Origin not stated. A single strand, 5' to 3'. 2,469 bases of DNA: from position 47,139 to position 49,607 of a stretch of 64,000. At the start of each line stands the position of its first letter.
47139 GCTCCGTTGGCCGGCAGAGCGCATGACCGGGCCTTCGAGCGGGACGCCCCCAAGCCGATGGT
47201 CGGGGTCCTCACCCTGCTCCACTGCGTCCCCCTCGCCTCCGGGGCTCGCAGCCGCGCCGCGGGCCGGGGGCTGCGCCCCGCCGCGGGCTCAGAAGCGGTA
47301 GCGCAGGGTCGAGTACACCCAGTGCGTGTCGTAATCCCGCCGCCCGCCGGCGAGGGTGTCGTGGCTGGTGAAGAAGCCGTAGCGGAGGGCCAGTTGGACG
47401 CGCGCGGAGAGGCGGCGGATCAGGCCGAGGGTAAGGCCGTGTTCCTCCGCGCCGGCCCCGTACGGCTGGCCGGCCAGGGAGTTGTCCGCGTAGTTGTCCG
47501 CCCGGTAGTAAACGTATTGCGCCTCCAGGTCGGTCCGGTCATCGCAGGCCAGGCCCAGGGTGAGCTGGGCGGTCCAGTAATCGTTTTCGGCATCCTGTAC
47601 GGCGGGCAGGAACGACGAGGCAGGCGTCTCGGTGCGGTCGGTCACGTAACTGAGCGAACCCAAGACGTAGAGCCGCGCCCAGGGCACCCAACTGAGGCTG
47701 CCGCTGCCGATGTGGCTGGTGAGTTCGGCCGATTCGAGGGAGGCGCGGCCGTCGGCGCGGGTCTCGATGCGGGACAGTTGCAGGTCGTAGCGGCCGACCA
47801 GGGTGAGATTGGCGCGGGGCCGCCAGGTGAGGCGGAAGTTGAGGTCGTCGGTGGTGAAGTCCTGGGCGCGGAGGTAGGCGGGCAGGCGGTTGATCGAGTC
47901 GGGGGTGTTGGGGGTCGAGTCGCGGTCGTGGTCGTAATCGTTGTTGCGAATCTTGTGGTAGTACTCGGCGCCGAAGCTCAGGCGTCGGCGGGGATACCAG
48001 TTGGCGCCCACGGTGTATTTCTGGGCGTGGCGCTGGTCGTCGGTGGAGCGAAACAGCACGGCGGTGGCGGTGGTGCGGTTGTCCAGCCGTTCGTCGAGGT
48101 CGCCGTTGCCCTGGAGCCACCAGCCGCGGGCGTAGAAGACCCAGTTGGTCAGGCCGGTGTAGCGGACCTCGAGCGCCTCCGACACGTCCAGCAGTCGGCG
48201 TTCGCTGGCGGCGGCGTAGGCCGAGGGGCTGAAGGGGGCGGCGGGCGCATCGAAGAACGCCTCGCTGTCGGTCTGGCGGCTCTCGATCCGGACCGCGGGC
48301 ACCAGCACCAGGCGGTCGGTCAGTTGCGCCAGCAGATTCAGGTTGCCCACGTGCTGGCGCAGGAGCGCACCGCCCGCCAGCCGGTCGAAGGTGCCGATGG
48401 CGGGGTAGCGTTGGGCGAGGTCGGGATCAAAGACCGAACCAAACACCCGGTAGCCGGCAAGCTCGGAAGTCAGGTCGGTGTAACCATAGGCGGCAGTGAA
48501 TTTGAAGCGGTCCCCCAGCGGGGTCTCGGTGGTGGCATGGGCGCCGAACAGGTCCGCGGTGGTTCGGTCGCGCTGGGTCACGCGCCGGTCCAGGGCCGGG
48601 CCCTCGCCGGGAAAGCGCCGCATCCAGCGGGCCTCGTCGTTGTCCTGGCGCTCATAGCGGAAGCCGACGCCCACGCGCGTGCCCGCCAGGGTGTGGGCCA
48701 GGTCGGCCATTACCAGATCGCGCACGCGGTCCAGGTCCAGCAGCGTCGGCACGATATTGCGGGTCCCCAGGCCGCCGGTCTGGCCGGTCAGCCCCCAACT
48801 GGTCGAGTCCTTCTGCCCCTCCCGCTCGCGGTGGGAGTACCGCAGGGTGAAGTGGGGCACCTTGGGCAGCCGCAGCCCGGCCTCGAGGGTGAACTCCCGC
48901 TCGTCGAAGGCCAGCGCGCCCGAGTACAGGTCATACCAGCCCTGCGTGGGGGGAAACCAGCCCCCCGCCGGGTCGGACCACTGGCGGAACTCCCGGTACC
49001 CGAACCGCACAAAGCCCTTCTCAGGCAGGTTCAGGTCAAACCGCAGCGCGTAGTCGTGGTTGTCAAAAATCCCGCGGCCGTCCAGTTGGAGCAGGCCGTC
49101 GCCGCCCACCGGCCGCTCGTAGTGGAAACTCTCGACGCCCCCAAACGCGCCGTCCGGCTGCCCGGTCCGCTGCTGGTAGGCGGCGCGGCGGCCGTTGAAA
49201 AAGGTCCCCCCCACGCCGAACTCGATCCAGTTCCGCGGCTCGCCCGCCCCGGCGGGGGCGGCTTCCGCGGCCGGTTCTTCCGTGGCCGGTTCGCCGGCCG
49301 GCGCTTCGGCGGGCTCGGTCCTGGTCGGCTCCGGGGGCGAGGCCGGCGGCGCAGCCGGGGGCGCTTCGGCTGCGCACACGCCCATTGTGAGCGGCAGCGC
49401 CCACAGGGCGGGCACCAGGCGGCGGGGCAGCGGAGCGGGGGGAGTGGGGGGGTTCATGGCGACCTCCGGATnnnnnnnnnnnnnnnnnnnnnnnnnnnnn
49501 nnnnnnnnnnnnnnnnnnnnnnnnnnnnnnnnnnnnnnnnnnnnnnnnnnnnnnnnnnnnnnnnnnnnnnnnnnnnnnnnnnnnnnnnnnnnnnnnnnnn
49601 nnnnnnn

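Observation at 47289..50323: Candidate porin-cytochrome electron conduit: octaheme MtrA/DmsE-like lipoprotein cytochrome coupled to a 722-aa beta-barrel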

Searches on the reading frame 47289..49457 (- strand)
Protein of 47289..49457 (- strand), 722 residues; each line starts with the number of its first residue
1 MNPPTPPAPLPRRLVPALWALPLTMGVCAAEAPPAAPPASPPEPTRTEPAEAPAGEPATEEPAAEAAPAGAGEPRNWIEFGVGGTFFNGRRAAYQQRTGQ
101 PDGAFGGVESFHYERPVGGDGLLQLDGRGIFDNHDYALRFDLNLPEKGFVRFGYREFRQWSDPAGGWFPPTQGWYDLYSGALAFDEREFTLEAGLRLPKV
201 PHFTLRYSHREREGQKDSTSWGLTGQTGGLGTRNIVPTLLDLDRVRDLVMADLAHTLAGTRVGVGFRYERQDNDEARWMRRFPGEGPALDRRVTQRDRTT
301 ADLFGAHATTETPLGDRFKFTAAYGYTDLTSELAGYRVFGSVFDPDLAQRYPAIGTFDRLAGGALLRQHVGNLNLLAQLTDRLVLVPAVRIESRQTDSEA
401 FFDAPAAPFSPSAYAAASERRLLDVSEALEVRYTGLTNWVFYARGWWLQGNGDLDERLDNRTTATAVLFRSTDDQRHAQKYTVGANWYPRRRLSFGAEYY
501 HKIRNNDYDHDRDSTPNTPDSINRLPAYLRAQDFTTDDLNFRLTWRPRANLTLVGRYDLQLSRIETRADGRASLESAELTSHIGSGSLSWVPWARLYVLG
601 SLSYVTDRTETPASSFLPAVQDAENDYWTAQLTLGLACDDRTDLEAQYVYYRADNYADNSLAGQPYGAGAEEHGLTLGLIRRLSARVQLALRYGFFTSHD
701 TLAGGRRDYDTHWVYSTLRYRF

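Call 3: search_protein_families(library=pfam, proteins=[window:47289-49457:-], max_evalue=1)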
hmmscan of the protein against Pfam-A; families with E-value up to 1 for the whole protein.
window:47289-49457:- (722 aa): 2 families
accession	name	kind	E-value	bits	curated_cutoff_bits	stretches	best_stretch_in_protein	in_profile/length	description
PF07396.17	Porin_O_P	-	0.0053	16.5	20.9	1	473-510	315-352/370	Phosphate-selective porin O and P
PF07642.17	BBP2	-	0.12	12.1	26.2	0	584-701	172-272/339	Putative beta-barrel porin-2, OmpL-like. bbp2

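Call 4: search_protein_families(library=ncbifam, proteins=[window:47289-49457:-], max_evalue=1)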
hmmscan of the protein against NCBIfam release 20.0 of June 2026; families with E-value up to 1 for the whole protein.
window:47289-49457:- (722 aa): 0 families

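Call 7: find_homologous_proteins(query=window:47289-49457:-, max_evalue=0.001)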
Query window:47289-49457:- (722 aa): 169 proteins with E <= 0.001 among 8000 candidates; the best 120 are listed.
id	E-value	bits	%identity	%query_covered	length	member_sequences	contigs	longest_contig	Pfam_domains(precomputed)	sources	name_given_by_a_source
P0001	0.0e+0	1675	100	100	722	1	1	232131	-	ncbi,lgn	-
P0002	0.0e+0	1420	85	100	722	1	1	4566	-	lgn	-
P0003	0.0e+0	1279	76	100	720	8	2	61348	-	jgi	jgi:hypothetical protein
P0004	0.0e+0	1265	75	100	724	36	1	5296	-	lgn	-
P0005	0.0e+0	1187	71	100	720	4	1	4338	-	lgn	-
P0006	0.0e+0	1156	72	98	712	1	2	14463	-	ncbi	-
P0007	0.0e+0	1144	70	100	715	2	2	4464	-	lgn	-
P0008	0.0e+0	1040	67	90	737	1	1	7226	-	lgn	-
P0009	0.0e+0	1021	62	99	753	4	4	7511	-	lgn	-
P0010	0.0e+0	1013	60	98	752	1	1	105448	-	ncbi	-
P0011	1.5e-298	1010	60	100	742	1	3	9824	-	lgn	-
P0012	3.2e-295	999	64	90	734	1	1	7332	-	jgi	-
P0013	2.1e-291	987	60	99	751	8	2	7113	-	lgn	-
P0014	7.1e-290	982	59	100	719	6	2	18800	-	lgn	-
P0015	2.7e-257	874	55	99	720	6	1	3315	-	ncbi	-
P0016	2.9e-243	828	53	98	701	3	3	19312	-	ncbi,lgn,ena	-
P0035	1.5e-227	776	53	93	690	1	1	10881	-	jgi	jgi:hypothetical protein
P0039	5.0e-224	764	52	93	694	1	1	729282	-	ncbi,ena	-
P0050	1.6e-215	736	51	90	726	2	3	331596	-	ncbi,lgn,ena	-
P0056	1.3e-204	700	51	90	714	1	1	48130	-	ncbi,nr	ncbi:MAG: hypothetical protein HY735_13425 [Verrucomicrobia bacterium]|nr:hypothetical protein [Verr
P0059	1.4e-203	696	50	90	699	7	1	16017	PF13609.13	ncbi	-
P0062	6.9e-202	691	49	90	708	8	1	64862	PF13609.13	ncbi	ncbi:MAG: porin [Verrucomicrobiia bacterium]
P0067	1.5e-198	680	49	91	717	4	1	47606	-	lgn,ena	-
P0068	1.5e-197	676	48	93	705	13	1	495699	PF13609.13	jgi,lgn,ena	jgi:hypothetical protein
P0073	3.4e-195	669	50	90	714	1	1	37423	-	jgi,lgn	jgi:hypothetical protein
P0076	1.1e-192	660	45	98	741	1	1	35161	-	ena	-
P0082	9.4e-191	654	47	97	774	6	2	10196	-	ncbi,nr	ncbi:MAG TPA: hypothetical protein VEL06_12340 [Haliangiales bacterium]|nr:hypothetical protein [Hal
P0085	2.6e-190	653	47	92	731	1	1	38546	-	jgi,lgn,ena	-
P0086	5.5e-190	651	48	92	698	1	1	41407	-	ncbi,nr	ncbi:MAG: hypothetical protein HYY24_09710 [Verrucomicrobia bacterium]|nr:hypothetical protein [Verr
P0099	9.6e-186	637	43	97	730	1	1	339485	-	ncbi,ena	-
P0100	2.1e-185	636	47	90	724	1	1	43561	-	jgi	jgi:hypothetical protein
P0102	1.8e-183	630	46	92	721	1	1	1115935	-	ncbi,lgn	-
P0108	8.5e-182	624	45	98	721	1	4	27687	-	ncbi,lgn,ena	-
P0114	2.4e-178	613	43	98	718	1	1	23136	-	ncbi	-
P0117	1.5e-176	607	45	91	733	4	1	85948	-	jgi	jgi:hypothetical protein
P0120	1.9e-175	603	42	100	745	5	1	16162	-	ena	-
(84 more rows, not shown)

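Call 8: search_solved_structures(query=window:47289-49457:-, max_evalue=10)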
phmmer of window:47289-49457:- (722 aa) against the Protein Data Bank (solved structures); distinct sequences matched with E-value up to 10: 0.

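Call 11: find_encoding_contigs(protein=P0001, flank=10000, max_places=3)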
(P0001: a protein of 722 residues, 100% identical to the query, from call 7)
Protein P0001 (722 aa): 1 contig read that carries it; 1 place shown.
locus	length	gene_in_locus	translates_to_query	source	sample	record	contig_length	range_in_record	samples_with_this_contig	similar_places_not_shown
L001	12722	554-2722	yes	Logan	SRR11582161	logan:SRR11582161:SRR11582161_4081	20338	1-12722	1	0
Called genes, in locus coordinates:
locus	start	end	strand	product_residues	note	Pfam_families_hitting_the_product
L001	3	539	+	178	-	?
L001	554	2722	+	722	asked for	-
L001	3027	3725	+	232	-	PF13715:CarbopepD_reg_2 (weak), PF13620:CarboxypepD_reg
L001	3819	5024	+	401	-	PF02628:COX15-CtaA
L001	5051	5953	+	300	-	PF01040:UbiA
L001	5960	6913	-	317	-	PF01073:3Beta_HSD, PF01370:Epimerase, PF02719:Polysacc_synt_2, PF04321:RmlD_sub_bind, PF07993:NAD_binding_4 (faint), PF08659:KR (weak), PF13460:NAD_binding_10, PF16363:GDP_Man_Dehyd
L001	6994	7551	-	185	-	-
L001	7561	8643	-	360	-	PF08450:SGL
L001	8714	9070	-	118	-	PF00849:PseudoU_synth_2 (weak)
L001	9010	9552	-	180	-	PF00849:PseudoU_synth_2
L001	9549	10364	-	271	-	PF06439:3keto-disac_hyd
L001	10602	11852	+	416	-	PF10082:BBP2_2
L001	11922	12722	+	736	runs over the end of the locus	PF02706:Wzz (weak), PF13807:GNVR, PF25199:nSTAND_NTPase5 (weak), PF01656:CbiA, PF06564:CBP_BcsQ (weak), PF09140:MipZ (weak), PF10609:ParA, PF13614:AAA_31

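Call 12: search_solved_structures(query=A1, max_evalue=10, show_alignments=2)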
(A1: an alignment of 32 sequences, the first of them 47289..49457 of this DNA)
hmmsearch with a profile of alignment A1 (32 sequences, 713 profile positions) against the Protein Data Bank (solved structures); distinct sequences matched with E-value up to 10: 0.

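Call 14: find_encoding_contigs(protein=P0102, flank=10000, max_places=2)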
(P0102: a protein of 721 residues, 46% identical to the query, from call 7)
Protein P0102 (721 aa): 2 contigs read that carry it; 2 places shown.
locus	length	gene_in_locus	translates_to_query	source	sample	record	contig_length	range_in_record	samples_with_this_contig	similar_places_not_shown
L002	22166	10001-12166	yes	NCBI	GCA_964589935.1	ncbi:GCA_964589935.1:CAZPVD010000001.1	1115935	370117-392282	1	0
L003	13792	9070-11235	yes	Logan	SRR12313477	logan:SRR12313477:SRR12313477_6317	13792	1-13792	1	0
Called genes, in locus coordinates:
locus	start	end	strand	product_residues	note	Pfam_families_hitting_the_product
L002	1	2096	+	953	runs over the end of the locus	PF02347:GDC-P, PF01212:Beta_elim_lyase, PF21478:GcvP2_C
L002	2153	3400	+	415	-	PF01595:CNNM, PF00571:CBS (weak), PF03471:CorC_HlyC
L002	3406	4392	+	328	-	PF01595:CNNM, PF00571:CBS (weak)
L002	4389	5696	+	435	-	PF01595:CNNM, PF00571:CBS, PF03471:CorC_HlyC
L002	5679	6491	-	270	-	-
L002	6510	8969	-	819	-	PF00069:Pkinase, PF07714:PK_Tyr_Ser-Thr, PF12799:LRR_4 (faint)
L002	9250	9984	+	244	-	PF14537:Cytochrom_c3_2 (faint), PF22113:Mtrc-MtrF_II-IV_dom (faint), PF14522:Cytochrome_C7 (faint), PF09699:Paired_CXXCH_1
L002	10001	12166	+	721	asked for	-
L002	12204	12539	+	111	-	PF13442:Cytochrome_CBB3, PF00034:Cytochrom_C (weak)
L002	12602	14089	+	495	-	PF03264:Cytochrom_NNT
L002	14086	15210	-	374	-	PF00437:T2SSE, PF25199:nSTAND_NTPase5 (faint)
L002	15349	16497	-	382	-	PF00266:Aminotran_5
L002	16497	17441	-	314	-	PF00482:T2SSF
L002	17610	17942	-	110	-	PF00085:Thioredoxin, PF13098:Thioredoxin_2, PF13905:Thioredoxin_8 (faint)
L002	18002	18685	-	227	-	-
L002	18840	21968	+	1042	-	PF00034:Cytochrom_C (faint), PF07635:PSCyt1, PF07583:PSCyt2, PF07587:PSD1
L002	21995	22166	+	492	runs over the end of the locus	PF07394:DUF1501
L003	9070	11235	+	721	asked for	-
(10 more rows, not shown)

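Call 15: find_encoding_contigs(protein=P0039, flank=10000, max_places=2)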
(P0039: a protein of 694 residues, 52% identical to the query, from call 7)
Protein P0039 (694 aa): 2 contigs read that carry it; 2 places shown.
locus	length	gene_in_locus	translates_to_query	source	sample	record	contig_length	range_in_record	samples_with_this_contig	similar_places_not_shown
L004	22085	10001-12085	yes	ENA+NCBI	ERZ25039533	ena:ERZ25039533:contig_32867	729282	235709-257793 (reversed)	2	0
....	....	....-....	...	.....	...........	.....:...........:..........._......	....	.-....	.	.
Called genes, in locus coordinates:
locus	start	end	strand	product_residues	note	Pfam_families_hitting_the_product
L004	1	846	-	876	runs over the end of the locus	PF01558:POR, PF10371:EKR, PF00037:Fer4 (weak), PF12837:Fer4_6 (weak), PF12838:Fer4_7, PF13183:Fer4_8 (weak), PF13237:Fer4_10, PF02775:TPP_enzyme_C, +4 more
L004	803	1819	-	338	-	PF01855:POR_N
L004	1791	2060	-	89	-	PF01455:HupF_HypC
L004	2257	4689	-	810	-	PF00708:Acylphosphatase, PF07503:zf-HYPF, PF01300:Sua5_yciO_yrdC, PF17788:HypF_C, PF22521:HypF_C_2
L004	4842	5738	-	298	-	PF04055:Radical_SAM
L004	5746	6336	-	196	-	PF00582:Usp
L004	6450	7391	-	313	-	PF00702:Hydrolase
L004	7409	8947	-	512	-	PF00122:E1-E2_ATPase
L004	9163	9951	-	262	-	-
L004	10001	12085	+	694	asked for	-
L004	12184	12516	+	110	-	PF00034:Cytochrom_C, PF13442:Cytochrome_CBB3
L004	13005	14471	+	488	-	PF03264:Cytochrom_NNT (weak), PF14537:Cytochrom_c3_2 (faint)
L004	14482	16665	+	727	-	PF14522:Cytochrome_C7 (faint), PF14537:Cytochrom_c3_2 (faint), PF09699:Paired_CXXCH_1 (faint), PF01292:Ni_hydr_CYTB (faint)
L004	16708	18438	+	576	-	PF09699:Paired_CXXCH_1 (faint), PF14522:Cytochrome_C7 (faint), PF14537:Cytochrom_c3_2 (faint), PF00684:DnaJ_CXXCXGXG (faint), PF01292:Ni_hydr_CYTB, PF14358:DUF4405 (weak)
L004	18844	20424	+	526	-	PF13435:Cytochrome_C554, PF14522:Cytochrome_C7 (faint), PF14537:Cytochrom_c3_2 (faint), PF22113:Mtrc-MtrF_II-IV_dom (faint)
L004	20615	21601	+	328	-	-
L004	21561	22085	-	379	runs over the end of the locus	PF00561:Abhydrolase_1, PF12146:Hydrolase_4, PF12697:Abhydrolase_6 (weak)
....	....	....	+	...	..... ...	-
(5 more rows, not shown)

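Call 16: find_related_loci(query=A1, collection=genome_contigs, flank=10000)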
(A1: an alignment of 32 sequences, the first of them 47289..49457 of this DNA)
Query A1 (722 aa) in genome_contigs; peptide patterns used: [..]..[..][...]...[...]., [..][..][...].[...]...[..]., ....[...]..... (x = any residue, [..] = any of these).
235 stretches matched a pattern; 211 encode a relative of the query (tblastn E <= 1e-3); the best 80 are kept; 80 distinct loci.
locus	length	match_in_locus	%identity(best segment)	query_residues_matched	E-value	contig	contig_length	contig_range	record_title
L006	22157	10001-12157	77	1-722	0e+0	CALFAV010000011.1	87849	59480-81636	MAG: uncultured Verrucomicrobiae bacterium isolate R1_Bin_Bin_173_1 genome assembly, contig: c_000000242983, whole genom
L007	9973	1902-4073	76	1-722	0e+0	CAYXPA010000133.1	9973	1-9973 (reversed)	MAG TPA_asm: uncultured Verrucomicrobiota bacterium isolate binchicken_co107_206 genome assembly, contig: NODE_15060_len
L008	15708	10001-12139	76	1-722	0e+0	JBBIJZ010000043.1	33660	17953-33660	MAG: Verrucomicrobiales bacterium isolate ETS170220_bin_174 NODE_1487_length_33660_cov_22.121381, whole genome shotgun s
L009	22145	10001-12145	70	1-722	0e+0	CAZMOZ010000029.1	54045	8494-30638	MAG TPA_asm: uncultured Verrucomicrobiota bacterium isolate binchicken_co107_126 genome assembly, contig: NODE_1528_leng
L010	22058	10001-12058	64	39-722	0e+0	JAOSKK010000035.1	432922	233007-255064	MAG: Verrucomicrobia bacterium isolate FR_27 FR-Pedosphaerales-1_s5, whole genome shotgun sequence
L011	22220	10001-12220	60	13-722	0e+0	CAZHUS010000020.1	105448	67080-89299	MAG TPA_asm: uncultured Verrucomicrobiota bacterium isolate binchicken_co16_315 genome assembly, contig: NODE_317_length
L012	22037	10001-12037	59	37-722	0e+0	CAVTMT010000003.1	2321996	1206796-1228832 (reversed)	MAG: uncultured bacterium isolate MFD05942.bin.1.375 genome assembly, contig: contig_21679, whole genome shotgun sequenc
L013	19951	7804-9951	59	1-722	0e+0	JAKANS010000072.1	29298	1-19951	MAG: bacterium isolate WY5.bin88 NODE_2343_length_29298_cov_2.304720, whole genome shotgun sequence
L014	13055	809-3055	60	9-722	0e+0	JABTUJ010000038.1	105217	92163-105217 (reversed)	MAG: Verrucomicrobiales bacterium isolate H5_VER1 seq0038, whole genome shotgun sequence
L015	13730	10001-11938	57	75-722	0e+0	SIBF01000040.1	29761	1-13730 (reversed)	MAG: Pedosphaera sp. isolate Baikal-deep-G226 BACOMB-C6950, whole genome shotgun sequence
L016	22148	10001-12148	54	1-722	0e+0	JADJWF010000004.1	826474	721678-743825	MAG: Verrucomicrobia bacterium isolate Kalu_18-Q3-R12-55_BAT3C.19 tig00001690-10-8244670, whole genome shotgun sequence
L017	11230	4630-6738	52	8-722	0e+0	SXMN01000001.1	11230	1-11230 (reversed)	MAG: Verrucomicrobiales bacterium isolate F1-120-MAGs170 F1-120__c2636, whole genome shotgun sequence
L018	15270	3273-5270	56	55-722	0e+0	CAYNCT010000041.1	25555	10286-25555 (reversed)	MAG TPA_asm: uncultured Verrucomicrobiota bacterium isolate binchicken_co274_328 genome assembly, contig: NODE_4984_leng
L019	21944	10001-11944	55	76-722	0e+0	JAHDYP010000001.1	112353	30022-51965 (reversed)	MAG: Verrucomicrobia bacterium isolate VER2 NODE_543_length_112353_cov_6.552263, whole genome shotgun sequence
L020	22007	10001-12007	52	49-722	0e+0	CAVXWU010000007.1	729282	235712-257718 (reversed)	MAG: uncultured Verrucomicrobiae bacterium isolate MFD04944.bin.1.206 genome assembly, contig: contig_32867, whole genom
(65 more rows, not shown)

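Call 23: search_protein_families(library=pfam, proteins=[L006:12251-12883:+, L006:12955-13719:+, L006:14068-14829:-, L006:14943-16313:+, L006:6348-7928:+, L008:12460-13191:+, L008:13382-14143:-, L009:12171-12533:-, L009:13280-14053:+, L009:14283-15128:+], max_evalue=0.001)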
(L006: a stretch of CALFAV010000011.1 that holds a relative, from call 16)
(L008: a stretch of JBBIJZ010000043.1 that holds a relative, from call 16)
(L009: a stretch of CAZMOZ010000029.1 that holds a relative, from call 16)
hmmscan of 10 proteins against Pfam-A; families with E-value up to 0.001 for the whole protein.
L006:12251-12883:+ (210 aa): 3 families
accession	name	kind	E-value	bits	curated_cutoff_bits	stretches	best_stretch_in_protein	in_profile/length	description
PF00498.31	FHA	-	8.5e-19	68.2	20.7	1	31-93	3-67/67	FHA domain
PF16697.10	Yop-YscD_cpl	-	9.2e-15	55.1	33.2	1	14-98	4-89/94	Inner membrane component of T3SS, cytoplasmic domain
PF00643.29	zf-B_box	-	0.00048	20.7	24.1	1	128-153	5-30/42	B-box zinc finger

L006:12955-13719:+ (254 aa): 0 families

L006:14068-14829:- (253 aa): 1 family
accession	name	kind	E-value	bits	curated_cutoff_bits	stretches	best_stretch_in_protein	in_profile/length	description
PF06439.18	3keto-disac_hyd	-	6.6e-28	98.5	26.8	1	68-250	24-187/187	3-keto-disaccharide hydrolase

L006:14943-16313:+ (456 aa): 1 family
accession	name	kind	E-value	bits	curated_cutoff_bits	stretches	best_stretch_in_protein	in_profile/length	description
PF00285.26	Citrate_synt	-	1.5e-136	455.6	27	1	72-438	1-357/357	Citrate synthase, C-terminal domain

L006:6348-7928:+ (526 aa): 3 families
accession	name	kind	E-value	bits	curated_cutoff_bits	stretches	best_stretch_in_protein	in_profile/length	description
PF00950.22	ABC-3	-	4.8e-62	210.2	20.1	1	107-365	8-256/258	ABC 3 transport family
PF02742.21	Fe_dep_repr_C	-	2e-23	82.6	27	1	448-517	1-70/70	Iron dependent repressor, metal binding and dimerisation domain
PF01032.23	FecCD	-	1.5e-06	27.9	26.5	1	140-344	82-286/311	FecCD transport family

L008:12460-13191:+ (243 aa): 0 families

L008:13382-14143:- (253 aa): 1 family
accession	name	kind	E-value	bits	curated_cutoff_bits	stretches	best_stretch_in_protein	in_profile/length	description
PF06439.18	3keto-disac_hyd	-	6.6e-29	101.7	26.8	1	68-250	24-187/187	3-keto-disaccharide hydrolase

L009:12171-12533:- (120 aa): 0 families

L009:13280-14053:+ (257 aa): 2 families
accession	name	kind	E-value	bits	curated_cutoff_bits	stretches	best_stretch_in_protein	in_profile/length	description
PF00498.31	FHA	-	1.9e-17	63.9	20.7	1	77-139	3-67/67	FHA domain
PF16697.10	Yop-YscD_cpl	-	1.2e-11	45.1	33.2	1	60-144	4-89/94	Inner membrane component of T3SS, cytoplasmic domain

L009:14283-15128:+ (281 aa): 1 family
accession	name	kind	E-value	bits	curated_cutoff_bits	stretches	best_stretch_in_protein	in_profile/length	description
PF07963.17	N_methyl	-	3.2e-07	30.1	21.2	1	30-51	6-27/27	Prokaryotic N-terminal methylation motif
